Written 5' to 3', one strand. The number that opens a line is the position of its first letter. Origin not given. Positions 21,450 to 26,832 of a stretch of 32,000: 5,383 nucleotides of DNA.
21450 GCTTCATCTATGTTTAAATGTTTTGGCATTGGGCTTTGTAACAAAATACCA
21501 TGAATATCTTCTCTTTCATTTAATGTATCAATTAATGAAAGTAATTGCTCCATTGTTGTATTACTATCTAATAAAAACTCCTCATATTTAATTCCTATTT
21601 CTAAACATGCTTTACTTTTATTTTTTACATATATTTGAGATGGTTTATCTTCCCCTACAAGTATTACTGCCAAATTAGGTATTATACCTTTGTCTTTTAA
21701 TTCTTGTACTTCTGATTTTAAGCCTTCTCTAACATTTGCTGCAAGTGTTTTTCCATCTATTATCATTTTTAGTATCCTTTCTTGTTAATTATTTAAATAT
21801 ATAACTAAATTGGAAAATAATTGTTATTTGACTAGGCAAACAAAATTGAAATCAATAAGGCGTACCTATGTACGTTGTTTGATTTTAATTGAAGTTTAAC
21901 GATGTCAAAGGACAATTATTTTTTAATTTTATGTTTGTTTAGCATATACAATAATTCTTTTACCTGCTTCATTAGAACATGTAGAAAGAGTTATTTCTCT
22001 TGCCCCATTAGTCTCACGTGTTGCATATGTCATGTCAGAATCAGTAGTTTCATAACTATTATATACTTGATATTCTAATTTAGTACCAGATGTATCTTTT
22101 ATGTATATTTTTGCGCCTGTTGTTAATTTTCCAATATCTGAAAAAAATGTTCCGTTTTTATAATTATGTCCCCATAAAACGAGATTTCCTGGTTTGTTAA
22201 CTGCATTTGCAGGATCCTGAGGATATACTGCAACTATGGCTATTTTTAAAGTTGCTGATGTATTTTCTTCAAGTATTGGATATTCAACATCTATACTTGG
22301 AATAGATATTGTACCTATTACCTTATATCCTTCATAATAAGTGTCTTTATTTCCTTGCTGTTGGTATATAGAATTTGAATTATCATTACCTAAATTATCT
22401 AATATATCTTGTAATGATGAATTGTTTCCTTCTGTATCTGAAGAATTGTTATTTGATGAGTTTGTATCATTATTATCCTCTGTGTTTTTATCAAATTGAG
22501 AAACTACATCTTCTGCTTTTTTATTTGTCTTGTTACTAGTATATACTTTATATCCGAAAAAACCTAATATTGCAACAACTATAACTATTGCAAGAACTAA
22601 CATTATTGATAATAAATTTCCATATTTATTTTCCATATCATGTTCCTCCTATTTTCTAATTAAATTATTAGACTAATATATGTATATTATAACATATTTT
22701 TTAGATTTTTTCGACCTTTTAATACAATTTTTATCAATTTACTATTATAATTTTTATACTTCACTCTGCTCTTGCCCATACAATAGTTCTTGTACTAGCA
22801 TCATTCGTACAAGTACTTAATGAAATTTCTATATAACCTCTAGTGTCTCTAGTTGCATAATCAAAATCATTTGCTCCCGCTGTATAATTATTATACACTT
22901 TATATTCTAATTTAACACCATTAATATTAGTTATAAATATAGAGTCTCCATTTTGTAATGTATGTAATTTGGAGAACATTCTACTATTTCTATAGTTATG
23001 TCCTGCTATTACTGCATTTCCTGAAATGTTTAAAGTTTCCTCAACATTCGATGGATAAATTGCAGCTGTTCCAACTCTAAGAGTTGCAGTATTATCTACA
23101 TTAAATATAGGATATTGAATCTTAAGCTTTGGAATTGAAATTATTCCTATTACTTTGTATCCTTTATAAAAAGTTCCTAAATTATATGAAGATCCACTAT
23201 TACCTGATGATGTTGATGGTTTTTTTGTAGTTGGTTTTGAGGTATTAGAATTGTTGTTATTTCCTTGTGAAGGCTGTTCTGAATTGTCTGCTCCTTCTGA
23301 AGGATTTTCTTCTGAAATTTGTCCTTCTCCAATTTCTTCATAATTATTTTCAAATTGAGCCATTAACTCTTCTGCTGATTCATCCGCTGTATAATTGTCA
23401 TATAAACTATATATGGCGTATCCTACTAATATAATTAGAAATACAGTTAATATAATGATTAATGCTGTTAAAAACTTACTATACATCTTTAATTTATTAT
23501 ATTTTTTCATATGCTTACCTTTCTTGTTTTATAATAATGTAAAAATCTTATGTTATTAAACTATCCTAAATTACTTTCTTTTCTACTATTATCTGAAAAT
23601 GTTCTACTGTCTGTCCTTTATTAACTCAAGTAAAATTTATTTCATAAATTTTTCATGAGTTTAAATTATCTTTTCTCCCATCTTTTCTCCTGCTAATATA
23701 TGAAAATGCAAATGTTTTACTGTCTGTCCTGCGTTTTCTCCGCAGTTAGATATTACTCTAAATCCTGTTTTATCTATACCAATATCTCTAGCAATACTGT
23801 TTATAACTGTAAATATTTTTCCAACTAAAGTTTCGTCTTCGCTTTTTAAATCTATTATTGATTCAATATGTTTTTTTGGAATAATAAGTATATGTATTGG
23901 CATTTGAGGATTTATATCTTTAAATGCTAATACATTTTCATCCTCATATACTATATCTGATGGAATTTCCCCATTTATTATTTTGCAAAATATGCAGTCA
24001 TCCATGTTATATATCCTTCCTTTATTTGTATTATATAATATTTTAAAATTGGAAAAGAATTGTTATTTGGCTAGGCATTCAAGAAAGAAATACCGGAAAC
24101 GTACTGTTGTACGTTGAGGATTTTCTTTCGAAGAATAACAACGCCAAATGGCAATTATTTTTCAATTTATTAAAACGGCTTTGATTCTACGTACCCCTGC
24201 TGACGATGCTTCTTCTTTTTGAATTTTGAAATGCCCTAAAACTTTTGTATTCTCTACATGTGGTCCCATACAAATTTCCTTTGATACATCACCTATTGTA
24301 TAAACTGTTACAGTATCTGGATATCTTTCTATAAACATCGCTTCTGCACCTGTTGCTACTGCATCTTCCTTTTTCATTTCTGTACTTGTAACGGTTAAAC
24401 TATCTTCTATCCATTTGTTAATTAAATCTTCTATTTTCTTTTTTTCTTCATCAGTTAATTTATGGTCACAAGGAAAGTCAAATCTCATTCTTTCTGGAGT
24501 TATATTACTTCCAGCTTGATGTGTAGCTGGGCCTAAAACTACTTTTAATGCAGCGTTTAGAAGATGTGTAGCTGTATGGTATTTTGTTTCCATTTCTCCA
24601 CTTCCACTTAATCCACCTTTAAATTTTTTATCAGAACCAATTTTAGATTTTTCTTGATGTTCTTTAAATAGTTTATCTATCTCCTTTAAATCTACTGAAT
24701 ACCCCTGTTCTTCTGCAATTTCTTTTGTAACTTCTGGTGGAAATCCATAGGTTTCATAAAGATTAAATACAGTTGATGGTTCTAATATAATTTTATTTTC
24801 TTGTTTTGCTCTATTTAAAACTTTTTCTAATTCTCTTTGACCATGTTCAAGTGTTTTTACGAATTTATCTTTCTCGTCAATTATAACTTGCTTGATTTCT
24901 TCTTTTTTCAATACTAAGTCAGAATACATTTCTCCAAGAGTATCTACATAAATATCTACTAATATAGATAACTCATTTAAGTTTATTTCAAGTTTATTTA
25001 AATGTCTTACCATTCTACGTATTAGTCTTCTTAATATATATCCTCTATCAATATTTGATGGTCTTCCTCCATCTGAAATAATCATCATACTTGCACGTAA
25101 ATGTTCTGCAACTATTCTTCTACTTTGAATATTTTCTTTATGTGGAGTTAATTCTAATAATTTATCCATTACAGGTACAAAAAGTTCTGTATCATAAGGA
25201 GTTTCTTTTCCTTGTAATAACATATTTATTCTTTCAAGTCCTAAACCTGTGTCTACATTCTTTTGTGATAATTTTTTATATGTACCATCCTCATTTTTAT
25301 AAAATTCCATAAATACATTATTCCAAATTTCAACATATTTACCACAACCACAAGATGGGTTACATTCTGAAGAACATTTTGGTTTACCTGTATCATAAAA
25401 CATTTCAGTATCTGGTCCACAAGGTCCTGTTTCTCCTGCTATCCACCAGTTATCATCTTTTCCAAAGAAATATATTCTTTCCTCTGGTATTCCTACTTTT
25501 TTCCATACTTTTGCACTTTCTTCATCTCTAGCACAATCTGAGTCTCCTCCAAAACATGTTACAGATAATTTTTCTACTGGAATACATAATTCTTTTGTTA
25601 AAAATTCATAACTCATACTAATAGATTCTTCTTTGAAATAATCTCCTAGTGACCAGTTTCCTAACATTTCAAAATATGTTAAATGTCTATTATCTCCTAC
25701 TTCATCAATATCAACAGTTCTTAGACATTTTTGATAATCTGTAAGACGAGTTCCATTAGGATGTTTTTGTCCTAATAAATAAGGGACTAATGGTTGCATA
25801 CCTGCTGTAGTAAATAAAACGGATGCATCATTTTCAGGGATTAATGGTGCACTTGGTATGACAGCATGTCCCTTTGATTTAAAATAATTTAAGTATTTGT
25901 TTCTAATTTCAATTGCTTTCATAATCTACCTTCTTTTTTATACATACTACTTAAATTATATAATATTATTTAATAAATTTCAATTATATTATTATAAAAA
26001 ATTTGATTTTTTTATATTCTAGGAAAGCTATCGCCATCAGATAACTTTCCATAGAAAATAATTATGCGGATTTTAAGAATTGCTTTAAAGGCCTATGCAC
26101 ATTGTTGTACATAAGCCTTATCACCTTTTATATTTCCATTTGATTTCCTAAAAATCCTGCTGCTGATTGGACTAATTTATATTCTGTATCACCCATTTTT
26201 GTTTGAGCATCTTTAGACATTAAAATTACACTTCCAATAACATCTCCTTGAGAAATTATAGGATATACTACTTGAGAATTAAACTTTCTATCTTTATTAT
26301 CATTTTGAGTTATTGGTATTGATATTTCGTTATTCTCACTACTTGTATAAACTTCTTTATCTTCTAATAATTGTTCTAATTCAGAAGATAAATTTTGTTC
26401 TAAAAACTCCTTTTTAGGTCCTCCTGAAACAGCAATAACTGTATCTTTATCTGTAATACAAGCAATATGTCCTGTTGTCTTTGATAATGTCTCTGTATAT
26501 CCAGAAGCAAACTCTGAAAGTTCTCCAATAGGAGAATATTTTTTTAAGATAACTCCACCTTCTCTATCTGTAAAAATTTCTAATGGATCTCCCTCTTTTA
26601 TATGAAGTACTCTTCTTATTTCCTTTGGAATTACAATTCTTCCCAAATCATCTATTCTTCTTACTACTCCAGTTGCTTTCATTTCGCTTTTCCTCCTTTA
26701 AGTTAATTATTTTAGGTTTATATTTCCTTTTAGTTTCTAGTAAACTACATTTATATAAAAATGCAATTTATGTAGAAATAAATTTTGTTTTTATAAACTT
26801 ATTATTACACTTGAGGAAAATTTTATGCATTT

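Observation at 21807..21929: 123-nt imperfect palindromic element with compensatory stem changes, copy A between folD and a sortase gene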

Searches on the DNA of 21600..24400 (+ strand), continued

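Call 35: search_with_rna_model(model_id=R1, sources=[window, L001, L002, L003, L004, L005, L006, L007, L008, L009, L010, L011, L012, L013, L014, L015, L016, L017, L018, L019, L020, L021, L022, L023, L024, L025, L026, L027, L028, L029, L030, L031, L032, L033, L034, L035, L036, L037, L038, L039, L040, L041, L042, L043, L044, L045, L046, L047, L048, L049, L050, L051, L052, L053, L054, L055, L056, L057, L058, L059, L060, L061, L062, L063, L064, L065, L066, L067, L068, L069, L070, L071, L072, L073, L074, L075, L076, L077, L078, L079, L080], max_evalue=2e-11, make_alignment=true)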
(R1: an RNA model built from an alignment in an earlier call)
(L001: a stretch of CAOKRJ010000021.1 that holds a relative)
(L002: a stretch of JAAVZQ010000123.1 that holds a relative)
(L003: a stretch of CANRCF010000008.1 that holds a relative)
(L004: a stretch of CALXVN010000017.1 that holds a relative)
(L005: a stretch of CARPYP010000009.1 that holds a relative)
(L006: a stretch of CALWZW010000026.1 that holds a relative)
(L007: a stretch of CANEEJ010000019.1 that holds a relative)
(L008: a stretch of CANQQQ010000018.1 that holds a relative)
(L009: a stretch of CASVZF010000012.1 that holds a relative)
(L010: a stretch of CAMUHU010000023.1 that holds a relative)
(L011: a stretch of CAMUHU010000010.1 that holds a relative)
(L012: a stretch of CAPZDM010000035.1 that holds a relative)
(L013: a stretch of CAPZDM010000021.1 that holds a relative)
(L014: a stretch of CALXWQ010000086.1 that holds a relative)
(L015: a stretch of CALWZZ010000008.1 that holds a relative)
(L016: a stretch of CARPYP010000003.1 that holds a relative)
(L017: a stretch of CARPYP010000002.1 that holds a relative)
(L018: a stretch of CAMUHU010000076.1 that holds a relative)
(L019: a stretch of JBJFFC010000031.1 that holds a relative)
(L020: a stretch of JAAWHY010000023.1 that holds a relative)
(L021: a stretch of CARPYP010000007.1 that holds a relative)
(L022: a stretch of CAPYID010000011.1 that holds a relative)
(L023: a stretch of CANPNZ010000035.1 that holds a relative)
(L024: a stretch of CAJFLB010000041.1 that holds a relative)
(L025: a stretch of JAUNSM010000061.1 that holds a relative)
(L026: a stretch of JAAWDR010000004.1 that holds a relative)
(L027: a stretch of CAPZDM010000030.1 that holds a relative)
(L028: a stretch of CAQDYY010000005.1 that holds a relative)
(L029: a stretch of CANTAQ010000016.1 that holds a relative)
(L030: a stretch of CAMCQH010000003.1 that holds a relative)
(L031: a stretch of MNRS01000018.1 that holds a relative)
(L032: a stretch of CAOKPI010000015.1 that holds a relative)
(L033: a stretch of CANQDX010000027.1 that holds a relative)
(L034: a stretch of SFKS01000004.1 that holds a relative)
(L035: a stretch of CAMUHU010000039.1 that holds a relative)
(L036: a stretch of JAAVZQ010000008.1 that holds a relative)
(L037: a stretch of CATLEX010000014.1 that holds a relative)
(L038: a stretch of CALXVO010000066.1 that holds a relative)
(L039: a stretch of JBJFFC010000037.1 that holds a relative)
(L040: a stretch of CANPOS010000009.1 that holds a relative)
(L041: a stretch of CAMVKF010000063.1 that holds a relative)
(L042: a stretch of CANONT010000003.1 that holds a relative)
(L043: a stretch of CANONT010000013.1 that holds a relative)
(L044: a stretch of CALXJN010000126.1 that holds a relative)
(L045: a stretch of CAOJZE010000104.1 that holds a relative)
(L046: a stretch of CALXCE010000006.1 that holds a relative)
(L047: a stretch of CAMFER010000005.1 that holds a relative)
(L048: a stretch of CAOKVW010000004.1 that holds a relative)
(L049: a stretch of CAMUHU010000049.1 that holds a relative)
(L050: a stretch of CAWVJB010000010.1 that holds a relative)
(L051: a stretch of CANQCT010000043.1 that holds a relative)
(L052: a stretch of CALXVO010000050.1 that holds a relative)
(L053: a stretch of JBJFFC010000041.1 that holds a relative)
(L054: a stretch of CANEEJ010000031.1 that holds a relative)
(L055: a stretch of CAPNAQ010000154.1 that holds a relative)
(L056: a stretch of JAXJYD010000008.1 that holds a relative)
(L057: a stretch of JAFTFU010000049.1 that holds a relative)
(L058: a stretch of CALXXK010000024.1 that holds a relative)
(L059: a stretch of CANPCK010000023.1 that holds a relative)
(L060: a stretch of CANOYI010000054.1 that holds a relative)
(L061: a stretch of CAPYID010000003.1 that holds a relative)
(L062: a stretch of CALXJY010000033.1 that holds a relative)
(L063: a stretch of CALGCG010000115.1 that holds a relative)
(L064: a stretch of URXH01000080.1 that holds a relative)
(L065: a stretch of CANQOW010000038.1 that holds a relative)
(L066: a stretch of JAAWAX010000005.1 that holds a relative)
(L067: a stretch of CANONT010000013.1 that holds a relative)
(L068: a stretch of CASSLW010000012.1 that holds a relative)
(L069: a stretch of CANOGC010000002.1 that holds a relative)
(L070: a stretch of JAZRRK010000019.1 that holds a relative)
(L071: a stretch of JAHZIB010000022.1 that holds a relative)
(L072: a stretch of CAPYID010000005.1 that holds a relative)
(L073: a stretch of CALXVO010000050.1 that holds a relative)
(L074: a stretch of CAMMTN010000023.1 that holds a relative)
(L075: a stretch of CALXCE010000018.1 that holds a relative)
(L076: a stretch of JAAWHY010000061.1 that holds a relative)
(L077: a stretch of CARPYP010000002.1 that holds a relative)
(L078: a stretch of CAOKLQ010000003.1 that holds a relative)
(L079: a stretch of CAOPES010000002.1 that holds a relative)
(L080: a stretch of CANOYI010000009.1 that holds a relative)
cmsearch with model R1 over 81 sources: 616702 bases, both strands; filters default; matches with E-value up to 2e-11: 83.
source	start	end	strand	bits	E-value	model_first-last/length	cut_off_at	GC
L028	1517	1644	-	149.4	4.8e-31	1-128/128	no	0.35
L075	6654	6781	+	148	1e-30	1-128/128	no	0.3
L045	5358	5485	-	147.4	1.4e-30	1-128/128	no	0.31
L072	6269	6396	+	146.7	2.1e-30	1-128/128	no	0.33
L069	7689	7816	-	145.2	4.7e-30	1-128/128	no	0.36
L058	5733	5861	+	144.5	6.6e-30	1-128/128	no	0.33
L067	7025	7152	+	144.4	6.9e-30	1-128/128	no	0.36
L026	3491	3618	+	143.3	1.3e-29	1-128/128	no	0.3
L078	3935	4062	+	142.6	1.9e-29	1-128/128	no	0.32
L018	4260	4387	+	142.5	1.9e-29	1-128/128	no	0.31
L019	4043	4170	-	141.9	2.7e-29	1-128/128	no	0.32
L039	4737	4864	+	141.9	2.7e-29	1-128/128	no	0.33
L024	1312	1440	+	140.4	6.1e-29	1-128/128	no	0.3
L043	3997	4124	+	140.3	6.5e-29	1-128/128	no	0.35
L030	6920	7047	+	139.5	9.6e-29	1-128/128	no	0.3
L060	2907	3034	+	139.2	1.1e-28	1-128/128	no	0.29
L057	7071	7199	-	139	1.3e-28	1-128/128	no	0.34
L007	2968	3095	+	138.4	1.8e-28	1-128/128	no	0.3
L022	1223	1350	+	138.2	2e-28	1-128/128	no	0.35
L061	3875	4001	+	138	2.2e-28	1-128/128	no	0.35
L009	3064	3192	-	137.9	2.3e-28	1-128/128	no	0.32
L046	7471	7599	-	137.8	2.5e-28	1-128/128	no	0.31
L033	1537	1665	+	137.8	2.5e-28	1-128/128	no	0.31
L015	6393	6520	-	137.2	3.4e-28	1-128/128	no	0.33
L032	6318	6445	-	136.9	4e-28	1-128/128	no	0.34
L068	6832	6959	-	136.7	4.4e-28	1-128/128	no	0.27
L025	548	675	-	136.6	4.8e-28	1-128/128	no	0.3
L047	2532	2660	-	135.9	6.9e-28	1-128/128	no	0.3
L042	1457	1584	+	135.4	8.8e-28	1-128/128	no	0.3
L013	7516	7642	+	135.2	9.9e-28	1-128/128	no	0.31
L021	3133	3260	+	135.1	1e-27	1-128/128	no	0.3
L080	4904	5031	+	134.8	1.2e-27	1-128/128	no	0.32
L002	5244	5372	-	133.9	2e-27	1-128/128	no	0.36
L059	66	194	+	133.3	2.7e-27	1-128/128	no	0.34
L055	980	1107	+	132.4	4.4e-27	1-128/128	no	0.26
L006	4751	4877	+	131.1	8.8e-27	1-128/128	no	0.35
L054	4158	4286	+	130.5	1.2e-26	1-128/128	no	0.29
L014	2895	3024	-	130.1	1.5e-26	1-128/128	no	0.32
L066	3722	3850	+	129.5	2.1e-26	1-128/128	no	0.3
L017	7147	7273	+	129.3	2.4e-26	1-128/128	no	0.28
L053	4380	4507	+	128.9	2.8e-26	1-128/128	no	0.3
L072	4907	5034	+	128.9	2.9e-26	1-128/128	no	0.3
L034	1588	1715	+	127.8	5.3e-26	1-128/128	no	0.36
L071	661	789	+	126.5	1e-25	1-128/128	no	0.33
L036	7769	7896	+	125.8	1.5e-25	1-128/128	no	0.38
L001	279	405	-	125.1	2.1e-25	1-128/128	no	0.27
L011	416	542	+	124.6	2.9e-25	1-128/128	no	0.27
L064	7393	7520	-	124.1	3.7e-25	1-128/128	no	0.27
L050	5768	5896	+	124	4e-25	1-128/128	no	0.25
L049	2235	2361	-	123.9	4.3e-25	1-128/128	no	0.25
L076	2845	2972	+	123.5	5e-25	1-128/128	no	0.27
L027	5162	5290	+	123.3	5.9e-25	1-128/128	no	0.37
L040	3015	3143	+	122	1.1e-24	1-128/128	no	0.4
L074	2814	2942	-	121.2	1.8e-24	1-128/128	no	0.29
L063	5369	5494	+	120.4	2.8e-24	1-128/128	no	0.39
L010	4877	5005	-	120.2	3e-24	1-128/128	no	0.4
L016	917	1045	-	119.5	4.3e-24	1-128/128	no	0.4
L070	2310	2437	-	117.6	1.2e-23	1-128/128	no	0.33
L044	4090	4217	-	117.5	1.3e-23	1-128/128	no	0.33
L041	5993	6119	+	116.3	2.5e-23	1-128/128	no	0.35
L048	2471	2648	+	115.4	4e-23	1-128/128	no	0.35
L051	4119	4249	-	115.2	4.3e-23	1-128/128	no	0.29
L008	960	1088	-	113.3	1.2e-22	1-128/128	no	0.36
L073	7560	7687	-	108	2.1e-21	1-128/128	no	0.28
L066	1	118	+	107.5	2.7e-21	11-128/128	5'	0.34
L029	6672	6797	+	96.5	9.9e-19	1-128/128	no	0.22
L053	3338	3465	+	95.8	1.5e-18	1-128/128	no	0.34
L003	1242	1372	+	92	1.1e-17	1-128/128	no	0.34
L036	1916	2044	-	88.5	7.2e-17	1-128/128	no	0.33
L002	3060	3188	-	84.8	5.3e-16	1-128/128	no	0.44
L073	5582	5710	-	82.4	1.9e-15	1-128/128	no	0.32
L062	7905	8000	+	81.3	3.5e-15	1-95/128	3'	0.28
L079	5581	5658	+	79.2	1e-14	1-128/128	no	0.26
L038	3801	3927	-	76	5.9e-14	1-128/128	no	0.31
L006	4013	4141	+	75.6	7e-14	1-128/128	no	0.34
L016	7119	7245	+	74.3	1.4e-13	1-128/128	no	0.43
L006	1742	1869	+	72.9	3e-13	1-128/128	no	0.32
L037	1680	1808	+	69.6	1.8e-12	1-128/128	no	0.29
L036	6329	6453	+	69.1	2.3e-12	1-128/128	no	0.26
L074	3236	3363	-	68.8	2.7e-12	1-128/128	no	0.3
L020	5086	5210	-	66.4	9.9e-12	1-128/128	no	0.3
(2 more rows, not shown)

Alignment A3: 83 matches aligned to the model, 203 columns, each read 5' to 3' on its own strand. Consensus structure (alignment columns), stored with it:
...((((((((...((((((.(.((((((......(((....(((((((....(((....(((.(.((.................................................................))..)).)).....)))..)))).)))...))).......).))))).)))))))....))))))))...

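Call 51: search_dna_similar(query=window:24046-24168:+, collection=plasmids, mode=distant, max_evalue=0.001)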
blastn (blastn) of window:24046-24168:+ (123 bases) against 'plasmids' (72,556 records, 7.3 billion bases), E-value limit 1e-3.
No match.

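Call 52: search_dna_similar(query=window:24046-24168:+, collection=phages, mode=distant, max_evalue=0.001)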
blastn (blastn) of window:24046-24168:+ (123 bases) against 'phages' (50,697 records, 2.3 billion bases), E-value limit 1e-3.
No match.

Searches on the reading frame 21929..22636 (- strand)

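Call 43: search_protein_families(library=pfam, proteins=[window:21929-22636:-], max_evalue=0.00001)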
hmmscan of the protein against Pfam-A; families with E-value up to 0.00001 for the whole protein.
window:21929-22636:- (235 aa): 1 family
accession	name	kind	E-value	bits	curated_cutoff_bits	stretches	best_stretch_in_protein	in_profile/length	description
PF04203.18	Sortase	-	1.3e-24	86.8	26.6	1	110-234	1-124/125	Sortase domain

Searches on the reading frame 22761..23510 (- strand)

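Call 44: search_protein_families(library=pfam, proteins=[window:22761-23510:-], max_evalue=0.00001)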
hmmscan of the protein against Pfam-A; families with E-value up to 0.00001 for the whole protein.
window:22761-23510:- (249 aa): 1 family
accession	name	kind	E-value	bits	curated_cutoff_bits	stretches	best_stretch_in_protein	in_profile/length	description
PF04203.18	Sortase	-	2.8e-21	76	26.6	1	124-247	1-123/125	Sortase domain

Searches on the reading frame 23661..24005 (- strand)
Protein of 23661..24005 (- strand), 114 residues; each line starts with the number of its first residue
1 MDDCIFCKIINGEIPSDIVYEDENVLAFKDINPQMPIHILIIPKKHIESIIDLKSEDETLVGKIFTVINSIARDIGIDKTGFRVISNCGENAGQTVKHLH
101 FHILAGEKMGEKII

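Call 44: search_protein_families(library=pfam, proteins=[window:23661-24005:-], max_evalue=0.00001)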
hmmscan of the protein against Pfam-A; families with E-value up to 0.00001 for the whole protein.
window:23661-24005:- (114 aa): 2 families
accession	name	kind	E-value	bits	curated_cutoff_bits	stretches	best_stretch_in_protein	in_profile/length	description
PF11969.13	DcpS_C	-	8.4e-30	104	24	1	4-105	2-101/114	Scavenger mRNA decapping enzyme C-term binding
PF01230.28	HIT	-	2.5e-29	102.2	21.5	1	12-108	2-97/98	HIT domain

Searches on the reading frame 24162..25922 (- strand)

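Call 44: search_protein_families(library=pfam, proteins=[window:24162-25922:-], max_evalue=0.00001)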
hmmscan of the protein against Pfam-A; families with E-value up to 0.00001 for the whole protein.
window:24162-25922:- (586 aa): 2 families
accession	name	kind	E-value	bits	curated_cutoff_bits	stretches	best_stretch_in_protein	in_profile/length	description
PF01411.24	tRNA-synt_2c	-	6.4e-140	467.7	30.3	1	5-434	1-436/552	tRNA synthetases class II (A)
PF07973.19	tRNA_SAD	-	3.7e-17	62.5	24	1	538-580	1-43/44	Threonyl and Alanyl tRNA synthetase second additional domain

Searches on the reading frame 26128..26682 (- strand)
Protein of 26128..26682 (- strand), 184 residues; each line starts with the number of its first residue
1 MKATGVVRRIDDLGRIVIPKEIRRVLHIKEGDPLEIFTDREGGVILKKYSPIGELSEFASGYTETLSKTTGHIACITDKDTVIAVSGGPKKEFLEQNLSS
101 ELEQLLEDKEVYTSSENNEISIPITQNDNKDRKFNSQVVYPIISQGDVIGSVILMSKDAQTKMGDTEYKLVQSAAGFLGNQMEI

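Call 44: search_protein_families(library=pfam, proteins=[window:26128-26682:-], max_evalue=0.00001)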
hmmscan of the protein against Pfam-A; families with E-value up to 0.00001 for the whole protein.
window:26128-26682:- (184 aa): 2 families
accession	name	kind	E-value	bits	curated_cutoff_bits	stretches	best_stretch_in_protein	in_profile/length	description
PF15714.11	SpoVT_C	-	2.8e-48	163.7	27.5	1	54-183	1-128/128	Stage V sporulation protein T C-terminal, transcription factor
PF04014.23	MazE_antitoxin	-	1.3e-13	51.1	24.7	1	7-51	1-45/48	Antidote-toxin recognition MazE, bacterial antitoxin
